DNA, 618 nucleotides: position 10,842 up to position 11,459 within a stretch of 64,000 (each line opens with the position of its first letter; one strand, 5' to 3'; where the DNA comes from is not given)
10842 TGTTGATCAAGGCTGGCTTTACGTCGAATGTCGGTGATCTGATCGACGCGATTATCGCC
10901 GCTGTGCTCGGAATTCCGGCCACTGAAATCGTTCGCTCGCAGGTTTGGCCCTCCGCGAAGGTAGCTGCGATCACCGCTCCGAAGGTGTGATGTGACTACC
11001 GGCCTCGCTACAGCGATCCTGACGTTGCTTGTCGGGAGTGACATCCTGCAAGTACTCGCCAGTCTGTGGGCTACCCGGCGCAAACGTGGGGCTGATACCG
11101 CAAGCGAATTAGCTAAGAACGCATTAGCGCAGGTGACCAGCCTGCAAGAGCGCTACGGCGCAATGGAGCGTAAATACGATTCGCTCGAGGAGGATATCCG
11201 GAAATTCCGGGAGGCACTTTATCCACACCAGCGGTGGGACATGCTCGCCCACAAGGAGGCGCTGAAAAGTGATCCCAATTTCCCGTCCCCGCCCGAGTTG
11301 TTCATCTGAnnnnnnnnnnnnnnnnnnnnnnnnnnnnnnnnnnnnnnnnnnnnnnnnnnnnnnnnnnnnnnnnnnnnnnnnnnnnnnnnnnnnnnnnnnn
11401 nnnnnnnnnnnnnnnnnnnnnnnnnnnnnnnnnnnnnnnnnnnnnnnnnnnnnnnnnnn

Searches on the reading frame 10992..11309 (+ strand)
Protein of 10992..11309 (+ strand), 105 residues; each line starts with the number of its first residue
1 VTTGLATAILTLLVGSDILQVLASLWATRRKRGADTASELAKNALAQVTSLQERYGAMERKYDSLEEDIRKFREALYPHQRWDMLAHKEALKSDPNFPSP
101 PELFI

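Call 5: search_protein_families(library=pfam, proteins=[window:10992-11309:+], max_evalue=0.01)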
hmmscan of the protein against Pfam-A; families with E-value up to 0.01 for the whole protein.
window:10992-11309:+ (105 aa): 0 families

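Call 6: search_protein_families(library=phrogs, proteins=[window:10992-11309:+], max_evalue=0.001)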
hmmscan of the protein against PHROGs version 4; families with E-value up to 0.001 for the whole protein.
window:10992-11309:+ (105 aa): 1 family
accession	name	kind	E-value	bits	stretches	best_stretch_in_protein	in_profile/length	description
phrog_9090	-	moron, auxiliary metabolic gene and host takeover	0.00082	20.3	0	8-103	12-118/130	membrane protein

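Call 72: search_protein_families(library=ncbifam, proteins=[window:10992-11309:+], max_evalue=0.01)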
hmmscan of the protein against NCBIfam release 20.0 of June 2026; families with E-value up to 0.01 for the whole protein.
window:10992-11309:+ (105 aa): 0 families
